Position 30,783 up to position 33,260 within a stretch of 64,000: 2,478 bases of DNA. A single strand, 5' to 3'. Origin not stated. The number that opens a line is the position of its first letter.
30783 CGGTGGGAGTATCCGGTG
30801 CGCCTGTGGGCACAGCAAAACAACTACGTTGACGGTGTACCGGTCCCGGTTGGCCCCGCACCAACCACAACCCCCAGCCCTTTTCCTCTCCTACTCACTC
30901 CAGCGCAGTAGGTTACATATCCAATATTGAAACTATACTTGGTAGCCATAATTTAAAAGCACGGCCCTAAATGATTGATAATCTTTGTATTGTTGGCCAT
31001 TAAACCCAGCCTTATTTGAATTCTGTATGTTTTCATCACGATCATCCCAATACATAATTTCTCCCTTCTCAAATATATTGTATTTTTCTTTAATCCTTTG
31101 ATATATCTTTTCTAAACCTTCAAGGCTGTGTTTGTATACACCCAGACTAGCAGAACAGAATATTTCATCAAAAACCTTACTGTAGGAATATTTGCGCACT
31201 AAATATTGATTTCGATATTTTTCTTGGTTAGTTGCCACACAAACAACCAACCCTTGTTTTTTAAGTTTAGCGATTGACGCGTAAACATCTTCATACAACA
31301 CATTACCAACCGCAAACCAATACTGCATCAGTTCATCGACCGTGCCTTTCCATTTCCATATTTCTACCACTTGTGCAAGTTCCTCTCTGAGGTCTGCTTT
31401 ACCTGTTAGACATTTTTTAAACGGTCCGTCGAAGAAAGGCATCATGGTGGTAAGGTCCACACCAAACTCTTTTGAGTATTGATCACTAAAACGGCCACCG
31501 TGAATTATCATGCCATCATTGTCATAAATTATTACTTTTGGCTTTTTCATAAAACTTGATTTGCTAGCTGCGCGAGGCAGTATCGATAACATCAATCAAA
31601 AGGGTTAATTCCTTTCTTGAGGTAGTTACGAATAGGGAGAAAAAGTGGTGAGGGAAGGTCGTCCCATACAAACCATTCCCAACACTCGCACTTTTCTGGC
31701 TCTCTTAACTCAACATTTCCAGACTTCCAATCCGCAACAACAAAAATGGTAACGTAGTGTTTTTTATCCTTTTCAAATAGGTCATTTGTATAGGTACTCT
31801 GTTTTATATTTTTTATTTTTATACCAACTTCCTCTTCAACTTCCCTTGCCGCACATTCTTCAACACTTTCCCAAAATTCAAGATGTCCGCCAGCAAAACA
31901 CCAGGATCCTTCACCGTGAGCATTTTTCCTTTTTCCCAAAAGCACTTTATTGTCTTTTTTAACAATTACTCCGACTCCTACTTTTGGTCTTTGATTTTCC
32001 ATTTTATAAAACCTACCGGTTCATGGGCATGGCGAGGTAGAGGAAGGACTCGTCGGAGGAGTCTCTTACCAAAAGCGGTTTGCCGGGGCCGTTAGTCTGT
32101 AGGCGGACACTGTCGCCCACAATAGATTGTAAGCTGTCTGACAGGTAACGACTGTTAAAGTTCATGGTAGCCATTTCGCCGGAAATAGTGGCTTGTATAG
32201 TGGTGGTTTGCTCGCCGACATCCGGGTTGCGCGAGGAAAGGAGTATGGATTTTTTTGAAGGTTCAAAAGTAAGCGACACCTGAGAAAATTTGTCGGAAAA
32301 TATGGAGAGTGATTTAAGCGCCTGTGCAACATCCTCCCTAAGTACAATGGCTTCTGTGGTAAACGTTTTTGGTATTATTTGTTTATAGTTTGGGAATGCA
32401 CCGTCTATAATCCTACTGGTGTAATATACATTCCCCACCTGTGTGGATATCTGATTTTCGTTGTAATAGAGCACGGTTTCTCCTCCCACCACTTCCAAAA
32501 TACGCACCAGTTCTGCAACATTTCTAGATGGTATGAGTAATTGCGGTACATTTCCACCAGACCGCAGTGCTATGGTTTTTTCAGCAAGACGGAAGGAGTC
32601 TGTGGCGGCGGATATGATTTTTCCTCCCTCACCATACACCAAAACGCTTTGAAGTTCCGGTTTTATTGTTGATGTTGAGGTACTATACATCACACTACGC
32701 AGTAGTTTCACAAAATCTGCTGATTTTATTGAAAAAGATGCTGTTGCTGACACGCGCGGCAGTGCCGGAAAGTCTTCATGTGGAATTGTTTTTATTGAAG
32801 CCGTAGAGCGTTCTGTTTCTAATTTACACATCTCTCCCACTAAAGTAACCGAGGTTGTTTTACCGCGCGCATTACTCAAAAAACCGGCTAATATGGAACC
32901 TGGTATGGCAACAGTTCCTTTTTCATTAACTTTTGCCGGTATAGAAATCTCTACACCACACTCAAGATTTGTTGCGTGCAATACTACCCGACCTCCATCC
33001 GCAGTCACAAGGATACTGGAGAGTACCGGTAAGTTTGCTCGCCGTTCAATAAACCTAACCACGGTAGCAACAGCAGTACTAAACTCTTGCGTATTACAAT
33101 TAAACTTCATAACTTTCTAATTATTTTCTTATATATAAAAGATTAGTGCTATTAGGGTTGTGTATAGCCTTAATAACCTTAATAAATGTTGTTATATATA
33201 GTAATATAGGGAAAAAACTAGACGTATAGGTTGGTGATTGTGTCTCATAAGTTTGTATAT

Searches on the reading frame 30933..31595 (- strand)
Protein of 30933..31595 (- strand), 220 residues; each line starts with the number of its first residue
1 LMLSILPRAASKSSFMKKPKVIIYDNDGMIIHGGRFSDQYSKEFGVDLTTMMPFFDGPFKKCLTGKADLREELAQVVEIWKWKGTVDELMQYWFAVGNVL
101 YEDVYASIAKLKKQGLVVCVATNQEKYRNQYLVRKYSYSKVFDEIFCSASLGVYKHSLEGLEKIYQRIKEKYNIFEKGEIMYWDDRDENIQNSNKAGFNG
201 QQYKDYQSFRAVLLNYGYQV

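Call 84: search_protein_families(library=pfam, proteins=[window:30933-31595:-], max_evalue=0.0001)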
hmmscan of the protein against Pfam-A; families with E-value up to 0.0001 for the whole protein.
window:30933-31595:- (220 aa): 2 families
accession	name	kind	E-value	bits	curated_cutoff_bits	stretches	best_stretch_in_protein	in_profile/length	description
PF13419.12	HAD_2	-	2.4e-06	28.2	23.8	1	98-198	78-173/178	Haloacid dehalogenase-like hydrolase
PF00702.32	Hydrolase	-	3.2e-06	28.1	26.4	1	61-191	53-185/191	haloacid dehalogenase-like hydrolase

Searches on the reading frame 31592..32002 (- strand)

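Call 84: search_protein_families(library=pfam, proteins=[window:31592-32002:-], max_evalue=0.0001)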
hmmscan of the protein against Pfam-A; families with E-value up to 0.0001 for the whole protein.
window:31592-32002:- (136 aa): 2 families
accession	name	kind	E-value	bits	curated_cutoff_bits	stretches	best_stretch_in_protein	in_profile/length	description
PF00293.34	NUDIX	-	3.9e-22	79.1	21.1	1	7-120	3-123/134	NUDIX domain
PF14815.12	NUDIX_4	-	6.8e-06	26.3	35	1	10-70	2-60/113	NUDIX domain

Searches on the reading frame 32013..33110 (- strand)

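Call 84: search_protein_families(library=pfam, proteins=[window:32013-33110:-], max_evalue=0.0001)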
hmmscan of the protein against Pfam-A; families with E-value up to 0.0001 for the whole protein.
window:32013-33110:- (365 aa): 3 families
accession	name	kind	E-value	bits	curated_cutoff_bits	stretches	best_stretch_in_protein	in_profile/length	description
PF00712.24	DNA_pol3_beta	-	3.5e-26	92.2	24.4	1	1-118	1-120/120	DNA polymerase III beta subunit, N-terminal domain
PF02768.20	DNA_pol3_beta_3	-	9.4e-22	77.5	27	1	243-363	1-120/121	DNA polymerase III beta subunit, C-terminal domain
PF02767.21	DNA_pol3_beta_2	-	7.8e-19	68.5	27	1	128-241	2-116/116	DNA polymerase III beta subunit, central domain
